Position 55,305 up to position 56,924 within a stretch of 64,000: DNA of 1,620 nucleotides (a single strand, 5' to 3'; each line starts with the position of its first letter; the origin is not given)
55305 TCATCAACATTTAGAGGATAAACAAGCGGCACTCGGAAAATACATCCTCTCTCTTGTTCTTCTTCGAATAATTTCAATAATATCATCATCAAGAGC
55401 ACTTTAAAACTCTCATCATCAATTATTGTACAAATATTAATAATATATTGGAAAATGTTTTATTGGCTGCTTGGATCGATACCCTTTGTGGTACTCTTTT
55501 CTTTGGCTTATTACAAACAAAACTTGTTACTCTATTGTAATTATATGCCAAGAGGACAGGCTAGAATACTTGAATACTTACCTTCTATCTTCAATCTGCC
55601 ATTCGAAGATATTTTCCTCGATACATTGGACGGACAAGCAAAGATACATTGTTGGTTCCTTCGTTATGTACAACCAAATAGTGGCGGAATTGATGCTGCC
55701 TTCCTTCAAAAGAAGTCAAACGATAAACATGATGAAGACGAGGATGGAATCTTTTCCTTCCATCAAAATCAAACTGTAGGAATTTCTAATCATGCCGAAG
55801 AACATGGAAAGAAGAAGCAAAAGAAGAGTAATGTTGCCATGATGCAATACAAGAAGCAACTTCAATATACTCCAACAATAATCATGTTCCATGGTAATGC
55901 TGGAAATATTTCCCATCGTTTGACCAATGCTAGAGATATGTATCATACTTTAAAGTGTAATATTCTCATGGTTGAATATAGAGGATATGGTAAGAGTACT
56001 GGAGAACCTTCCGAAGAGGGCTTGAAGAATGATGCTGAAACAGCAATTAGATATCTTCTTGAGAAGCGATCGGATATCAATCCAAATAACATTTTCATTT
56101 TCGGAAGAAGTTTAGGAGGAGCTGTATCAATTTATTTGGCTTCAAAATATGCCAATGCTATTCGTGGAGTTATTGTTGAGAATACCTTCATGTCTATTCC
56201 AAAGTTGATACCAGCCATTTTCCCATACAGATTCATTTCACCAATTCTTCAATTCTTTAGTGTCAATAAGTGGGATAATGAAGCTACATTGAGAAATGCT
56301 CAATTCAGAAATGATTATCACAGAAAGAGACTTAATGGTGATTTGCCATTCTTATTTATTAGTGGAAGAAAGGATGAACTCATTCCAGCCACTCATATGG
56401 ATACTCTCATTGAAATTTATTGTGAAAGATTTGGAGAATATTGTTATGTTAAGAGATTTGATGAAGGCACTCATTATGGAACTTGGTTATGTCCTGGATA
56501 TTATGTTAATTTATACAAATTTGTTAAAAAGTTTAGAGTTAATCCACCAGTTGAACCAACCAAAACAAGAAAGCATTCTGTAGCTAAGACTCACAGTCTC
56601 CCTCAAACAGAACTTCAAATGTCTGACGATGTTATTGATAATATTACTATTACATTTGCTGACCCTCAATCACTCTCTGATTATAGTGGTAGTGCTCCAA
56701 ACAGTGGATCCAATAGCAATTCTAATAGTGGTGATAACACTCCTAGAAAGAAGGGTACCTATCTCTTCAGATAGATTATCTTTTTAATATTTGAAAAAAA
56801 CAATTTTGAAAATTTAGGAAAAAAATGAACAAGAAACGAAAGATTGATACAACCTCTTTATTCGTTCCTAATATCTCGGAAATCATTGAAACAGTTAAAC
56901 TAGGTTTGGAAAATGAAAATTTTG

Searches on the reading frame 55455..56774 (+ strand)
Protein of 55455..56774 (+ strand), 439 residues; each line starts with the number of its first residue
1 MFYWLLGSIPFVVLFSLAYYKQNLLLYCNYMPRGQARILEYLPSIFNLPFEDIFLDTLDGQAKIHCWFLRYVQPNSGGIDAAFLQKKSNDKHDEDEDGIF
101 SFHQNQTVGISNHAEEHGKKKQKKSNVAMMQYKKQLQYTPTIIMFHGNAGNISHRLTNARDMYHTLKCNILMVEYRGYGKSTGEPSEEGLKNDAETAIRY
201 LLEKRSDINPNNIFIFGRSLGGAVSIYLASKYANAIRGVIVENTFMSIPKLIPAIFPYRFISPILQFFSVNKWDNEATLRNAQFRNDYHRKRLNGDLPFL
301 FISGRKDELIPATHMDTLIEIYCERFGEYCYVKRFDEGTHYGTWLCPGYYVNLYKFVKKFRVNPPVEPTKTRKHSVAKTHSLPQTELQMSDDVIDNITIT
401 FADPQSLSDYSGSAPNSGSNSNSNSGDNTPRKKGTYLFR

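Call 74: search_protein_families(library=pfam, max_evalue=0.001, proteins=[window:55455-56774:+])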
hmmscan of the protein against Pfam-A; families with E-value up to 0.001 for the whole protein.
window:55455-56774:+ (439 aa): 7 families
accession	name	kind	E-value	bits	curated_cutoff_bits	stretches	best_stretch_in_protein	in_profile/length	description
PF00561.26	Abhydrolase_1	-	3.2e-12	47.1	25.8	1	140-250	1-111/245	alpha/beta hydrolase fold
PF12146.15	Hydrolase_4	-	5.1e-11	42.8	27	1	141-294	6-159/239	Serine aminopeptidase, S33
PF02230.22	Abhydrolase_2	-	6.6e-07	29.8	23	1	195-251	91-145/217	Phospholipase/Carboxylesterase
PF05677.18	DUF818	-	2.3e-05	24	20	1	162-225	166-229/365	Chlamydia CHLPS protein (DUF818)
PF20434.5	BD-FAE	-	0.00021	21.3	26.8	0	134-232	8-110/215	BD-FAE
PF07859.19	Abhydrolase_3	-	0.00023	21.4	25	1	154-235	16-95/210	alpha/beta hydrolase fold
PF00326.27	Peptidase_S9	-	0.00034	20.6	22.6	0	192-315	46-163/213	Prolyl oligopeptidase family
